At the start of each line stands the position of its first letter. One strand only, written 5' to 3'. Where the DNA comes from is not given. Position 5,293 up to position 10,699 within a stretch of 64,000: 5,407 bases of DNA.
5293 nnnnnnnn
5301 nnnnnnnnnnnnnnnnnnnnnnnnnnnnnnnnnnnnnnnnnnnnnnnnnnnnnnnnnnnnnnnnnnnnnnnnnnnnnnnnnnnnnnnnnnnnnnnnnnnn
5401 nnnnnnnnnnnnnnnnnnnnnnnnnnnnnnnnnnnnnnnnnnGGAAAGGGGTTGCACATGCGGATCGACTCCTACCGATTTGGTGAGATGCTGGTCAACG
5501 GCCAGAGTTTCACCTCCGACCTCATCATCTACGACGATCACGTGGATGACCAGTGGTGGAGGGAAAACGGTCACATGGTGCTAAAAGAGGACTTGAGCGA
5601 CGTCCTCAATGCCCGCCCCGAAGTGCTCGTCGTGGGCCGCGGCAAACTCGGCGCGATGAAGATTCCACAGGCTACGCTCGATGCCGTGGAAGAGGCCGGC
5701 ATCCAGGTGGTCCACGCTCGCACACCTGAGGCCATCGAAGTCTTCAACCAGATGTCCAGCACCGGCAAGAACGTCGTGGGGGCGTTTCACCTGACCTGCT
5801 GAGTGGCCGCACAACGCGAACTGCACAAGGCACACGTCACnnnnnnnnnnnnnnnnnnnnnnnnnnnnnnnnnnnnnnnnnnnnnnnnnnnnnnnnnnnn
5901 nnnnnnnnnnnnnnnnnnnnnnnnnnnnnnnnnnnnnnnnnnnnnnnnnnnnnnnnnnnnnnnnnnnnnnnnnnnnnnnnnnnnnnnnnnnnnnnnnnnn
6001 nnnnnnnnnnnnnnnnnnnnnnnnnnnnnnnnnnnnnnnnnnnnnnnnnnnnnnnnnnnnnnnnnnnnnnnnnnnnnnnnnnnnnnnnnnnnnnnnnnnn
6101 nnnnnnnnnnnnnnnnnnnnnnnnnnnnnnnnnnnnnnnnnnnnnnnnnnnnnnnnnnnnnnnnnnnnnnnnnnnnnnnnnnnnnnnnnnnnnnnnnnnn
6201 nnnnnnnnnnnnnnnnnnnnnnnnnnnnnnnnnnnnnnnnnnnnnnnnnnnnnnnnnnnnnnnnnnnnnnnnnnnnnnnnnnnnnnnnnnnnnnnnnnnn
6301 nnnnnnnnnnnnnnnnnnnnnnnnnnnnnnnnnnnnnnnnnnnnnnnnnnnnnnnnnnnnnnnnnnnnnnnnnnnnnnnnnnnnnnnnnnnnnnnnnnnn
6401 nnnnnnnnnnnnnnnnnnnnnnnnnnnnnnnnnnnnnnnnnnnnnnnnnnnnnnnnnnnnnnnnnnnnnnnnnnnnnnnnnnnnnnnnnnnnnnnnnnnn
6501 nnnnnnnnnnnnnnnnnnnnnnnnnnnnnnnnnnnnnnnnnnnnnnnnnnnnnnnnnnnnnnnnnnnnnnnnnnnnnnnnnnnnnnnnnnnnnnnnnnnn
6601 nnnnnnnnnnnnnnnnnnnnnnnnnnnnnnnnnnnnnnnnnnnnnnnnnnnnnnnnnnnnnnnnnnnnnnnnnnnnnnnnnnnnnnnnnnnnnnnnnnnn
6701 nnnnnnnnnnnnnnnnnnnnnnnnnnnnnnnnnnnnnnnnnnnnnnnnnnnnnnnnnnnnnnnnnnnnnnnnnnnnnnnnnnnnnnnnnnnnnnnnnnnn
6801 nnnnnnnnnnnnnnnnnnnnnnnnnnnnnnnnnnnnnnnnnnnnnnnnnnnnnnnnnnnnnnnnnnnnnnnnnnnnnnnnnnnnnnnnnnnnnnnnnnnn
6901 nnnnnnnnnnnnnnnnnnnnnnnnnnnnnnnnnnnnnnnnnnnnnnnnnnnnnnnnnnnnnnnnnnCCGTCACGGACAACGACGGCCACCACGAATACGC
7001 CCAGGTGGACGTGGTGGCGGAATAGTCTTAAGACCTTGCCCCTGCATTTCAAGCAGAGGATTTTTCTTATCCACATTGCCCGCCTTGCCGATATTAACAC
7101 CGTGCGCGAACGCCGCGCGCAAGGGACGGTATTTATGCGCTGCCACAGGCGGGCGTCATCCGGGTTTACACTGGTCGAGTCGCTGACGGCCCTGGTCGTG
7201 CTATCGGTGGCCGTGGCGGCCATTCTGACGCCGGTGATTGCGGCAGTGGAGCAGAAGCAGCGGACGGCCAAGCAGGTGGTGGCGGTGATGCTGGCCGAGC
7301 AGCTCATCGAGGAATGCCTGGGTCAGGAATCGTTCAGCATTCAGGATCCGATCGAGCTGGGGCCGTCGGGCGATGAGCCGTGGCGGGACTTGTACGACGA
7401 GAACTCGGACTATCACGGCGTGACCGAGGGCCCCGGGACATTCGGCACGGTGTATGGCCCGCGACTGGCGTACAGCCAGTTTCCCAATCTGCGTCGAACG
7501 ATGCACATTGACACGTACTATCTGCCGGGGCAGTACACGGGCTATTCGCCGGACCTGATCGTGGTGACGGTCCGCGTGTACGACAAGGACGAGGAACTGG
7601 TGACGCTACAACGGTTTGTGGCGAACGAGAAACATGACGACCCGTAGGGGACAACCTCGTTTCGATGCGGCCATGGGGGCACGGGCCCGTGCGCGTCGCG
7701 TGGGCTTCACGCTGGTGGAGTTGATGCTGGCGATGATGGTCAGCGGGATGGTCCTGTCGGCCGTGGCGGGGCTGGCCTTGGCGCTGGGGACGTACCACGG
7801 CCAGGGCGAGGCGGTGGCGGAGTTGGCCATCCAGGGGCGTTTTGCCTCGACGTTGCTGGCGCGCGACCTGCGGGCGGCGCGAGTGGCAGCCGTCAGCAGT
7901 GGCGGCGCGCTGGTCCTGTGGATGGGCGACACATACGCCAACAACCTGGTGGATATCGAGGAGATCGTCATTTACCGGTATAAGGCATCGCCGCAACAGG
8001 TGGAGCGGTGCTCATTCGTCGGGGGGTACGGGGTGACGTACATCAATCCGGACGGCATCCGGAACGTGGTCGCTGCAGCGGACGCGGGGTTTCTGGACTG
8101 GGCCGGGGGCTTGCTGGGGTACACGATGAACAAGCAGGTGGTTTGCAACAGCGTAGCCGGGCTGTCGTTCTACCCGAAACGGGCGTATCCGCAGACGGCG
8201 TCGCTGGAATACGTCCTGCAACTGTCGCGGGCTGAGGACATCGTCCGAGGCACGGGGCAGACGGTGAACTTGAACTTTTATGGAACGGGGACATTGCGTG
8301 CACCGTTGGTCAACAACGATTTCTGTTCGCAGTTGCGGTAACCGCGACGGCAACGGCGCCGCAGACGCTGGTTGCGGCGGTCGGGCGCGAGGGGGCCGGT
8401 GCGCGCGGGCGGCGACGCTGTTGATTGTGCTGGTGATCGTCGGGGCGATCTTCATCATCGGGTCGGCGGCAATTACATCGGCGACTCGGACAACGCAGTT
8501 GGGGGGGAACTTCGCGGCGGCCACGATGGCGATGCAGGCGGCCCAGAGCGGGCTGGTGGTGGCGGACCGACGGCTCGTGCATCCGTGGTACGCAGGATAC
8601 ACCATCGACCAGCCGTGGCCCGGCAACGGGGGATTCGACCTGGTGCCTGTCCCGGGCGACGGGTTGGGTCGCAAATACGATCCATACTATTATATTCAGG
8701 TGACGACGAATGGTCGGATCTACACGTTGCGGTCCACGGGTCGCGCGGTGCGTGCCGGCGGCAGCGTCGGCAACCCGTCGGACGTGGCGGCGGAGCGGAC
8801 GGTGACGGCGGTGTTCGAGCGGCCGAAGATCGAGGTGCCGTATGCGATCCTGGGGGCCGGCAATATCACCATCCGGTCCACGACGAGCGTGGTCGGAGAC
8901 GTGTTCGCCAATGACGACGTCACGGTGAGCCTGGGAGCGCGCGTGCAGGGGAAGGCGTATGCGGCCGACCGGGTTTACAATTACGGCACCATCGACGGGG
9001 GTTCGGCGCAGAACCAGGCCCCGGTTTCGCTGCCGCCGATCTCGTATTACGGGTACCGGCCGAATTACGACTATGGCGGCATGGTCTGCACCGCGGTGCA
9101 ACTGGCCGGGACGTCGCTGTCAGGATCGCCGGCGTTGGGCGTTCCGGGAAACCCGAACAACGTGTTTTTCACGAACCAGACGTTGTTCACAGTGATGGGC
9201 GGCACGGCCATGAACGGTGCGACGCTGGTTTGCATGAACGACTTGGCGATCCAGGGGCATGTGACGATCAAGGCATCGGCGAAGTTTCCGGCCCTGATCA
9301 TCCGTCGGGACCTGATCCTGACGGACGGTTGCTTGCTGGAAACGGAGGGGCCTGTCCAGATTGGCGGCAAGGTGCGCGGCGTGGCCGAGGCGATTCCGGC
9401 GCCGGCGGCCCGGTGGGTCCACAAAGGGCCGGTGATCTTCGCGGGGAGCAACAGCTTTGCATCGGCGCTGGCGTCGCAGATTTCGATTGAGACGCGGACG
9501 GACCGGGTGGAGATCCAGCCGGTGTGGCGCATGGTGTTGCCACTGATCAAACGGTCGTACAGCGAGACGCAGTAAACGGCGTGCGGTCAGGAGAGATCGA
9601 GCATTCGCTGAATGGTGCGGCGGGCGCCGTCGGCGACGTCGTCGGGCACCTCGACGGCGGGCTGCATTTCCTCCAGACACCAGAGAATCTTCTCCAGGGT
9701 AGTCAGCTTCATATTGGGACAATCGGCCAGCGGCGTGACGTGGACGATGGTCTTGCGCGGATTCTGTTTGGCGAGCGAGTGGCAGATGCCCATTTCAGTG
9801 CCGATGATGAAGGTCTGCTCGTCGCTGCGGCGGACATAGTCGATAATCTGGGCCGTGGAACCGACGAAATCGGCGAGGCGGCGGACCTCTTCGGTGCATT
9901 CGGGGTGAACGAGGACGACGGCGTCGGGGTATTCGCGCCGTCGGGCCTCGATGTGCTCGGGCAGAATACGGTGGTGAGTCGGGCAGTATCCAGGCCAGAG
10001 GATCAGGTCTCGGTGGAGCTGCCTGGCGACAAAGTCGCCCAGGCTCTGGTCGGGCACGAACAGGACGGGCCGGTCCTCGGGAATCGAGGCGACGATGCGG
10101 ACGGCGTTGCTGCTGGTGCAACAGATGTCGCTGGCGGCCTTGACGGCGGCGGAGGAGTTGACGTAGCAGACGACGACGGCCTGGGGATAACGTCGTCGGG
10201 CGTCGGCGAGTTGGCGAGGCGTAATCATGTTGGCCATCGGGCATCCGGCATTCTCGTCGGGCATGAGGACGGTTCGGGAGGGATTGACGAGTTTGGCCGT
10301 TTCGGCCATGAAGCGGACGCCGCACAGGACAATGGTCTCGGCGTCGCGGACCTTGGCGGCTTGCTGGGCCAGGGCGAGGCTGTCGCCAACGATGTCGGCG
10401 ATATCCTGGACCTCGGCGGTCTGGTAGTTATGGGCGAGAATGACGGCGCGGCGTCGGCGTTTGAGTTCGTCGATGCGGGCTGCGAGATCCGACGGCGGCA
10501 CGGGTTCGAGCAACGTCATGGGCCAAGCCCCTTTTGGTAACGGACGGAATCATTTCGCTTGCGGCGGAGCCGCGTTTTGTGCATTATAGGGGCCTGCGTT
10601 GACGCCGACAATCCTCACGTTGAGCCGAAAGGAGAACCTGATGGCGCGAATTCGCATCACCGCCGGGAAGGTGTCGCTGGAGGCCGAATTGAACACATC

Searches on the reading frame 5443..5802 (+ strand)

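Call 29: search_protein_families(library=pfam, proteins=[window:5443-5802:+], max_evalue=0.01)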
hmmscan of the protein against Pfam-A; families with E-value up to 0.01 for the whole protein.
window:5443-5802:+ (119 aa): 1 family
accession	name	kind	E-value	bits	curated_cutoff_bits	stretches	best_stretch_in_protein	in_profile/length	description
PF04430.19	DUF498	-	2.6e-22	79.3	33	1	8-116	1-109/109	Protein of unknown function (DUF498/DUF598)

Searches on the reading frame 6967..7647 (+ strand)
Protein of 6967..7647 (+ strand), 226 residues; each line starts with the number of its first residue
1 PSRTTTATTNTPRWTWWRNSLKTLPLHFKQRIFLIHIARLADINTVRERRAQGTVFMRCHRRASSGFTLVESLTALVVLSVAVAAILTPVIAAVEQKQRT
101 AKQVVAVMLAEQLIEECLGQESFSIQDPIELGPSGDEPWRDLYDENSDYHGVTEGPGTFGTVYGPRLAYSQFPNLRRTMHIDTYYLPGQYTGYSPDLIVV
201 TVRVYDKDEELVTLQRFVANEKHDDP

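Call 29: search_protein_families(library=pfam, proteins=[window:6967-7647:+], max_evalue=0.01)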
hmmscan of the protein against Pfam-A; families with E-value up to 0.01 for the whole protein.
window:6967-7647:+ (226 aa): 1 family
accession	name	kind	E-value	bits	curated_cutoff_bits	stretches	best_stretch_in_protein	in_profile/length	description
PF07963.17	N_methyl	-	1.7e-05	24.6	21.2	1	61-87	1-27/27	Prokaryotic N-terminal methylation motif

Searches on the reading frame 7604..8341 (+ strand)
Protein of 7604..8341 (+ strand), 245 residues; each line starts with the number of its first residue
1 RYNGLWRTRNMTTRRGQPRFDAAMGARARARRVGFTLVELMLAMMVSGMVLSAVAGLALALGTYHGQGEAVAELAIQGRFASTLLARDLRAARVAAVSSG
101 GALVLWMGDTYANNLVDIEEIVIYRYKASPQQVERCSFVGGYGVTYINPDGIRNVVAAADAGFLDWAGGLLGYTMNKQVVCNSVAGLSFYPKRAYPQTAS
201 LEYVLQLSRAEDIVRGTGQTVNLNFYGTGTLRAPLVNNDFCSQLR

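Call 29: search_protein_families(library=pfam, proteins=[window:7604-8341:+], max_evalue=0.01)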
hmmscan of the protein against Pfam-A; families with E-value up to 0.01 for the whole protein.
window:7604-8341:+ (245 aa): 2 families
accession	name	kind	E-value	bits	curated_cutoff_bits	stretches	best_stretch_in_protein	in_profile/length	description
PF07963.17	N_methyl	-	7.7e-06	25.7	21.2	1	34-54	6-26/27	Prokaryotic N-terminal methylation motif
PF24539.1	DUF7600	-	0.0081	16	27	0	21-110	40-130/169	Domain of unknown function (DUF7600)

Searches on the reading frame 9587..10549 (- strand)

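Call 29: search_protein_families(library=pfam, proteins=[window:9587-10549:-], max_evalue=0.01)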
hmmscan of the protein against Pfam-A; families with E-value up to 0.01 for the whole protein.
window:9587-10549:- (320 aa): 1 family
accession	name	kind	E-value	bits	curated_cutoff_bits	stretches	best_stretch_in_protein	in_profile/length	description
PF02445.21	NadA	-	1.2e-123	412.4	27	1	25-318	2-295/295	Quinolinate synthetase A protein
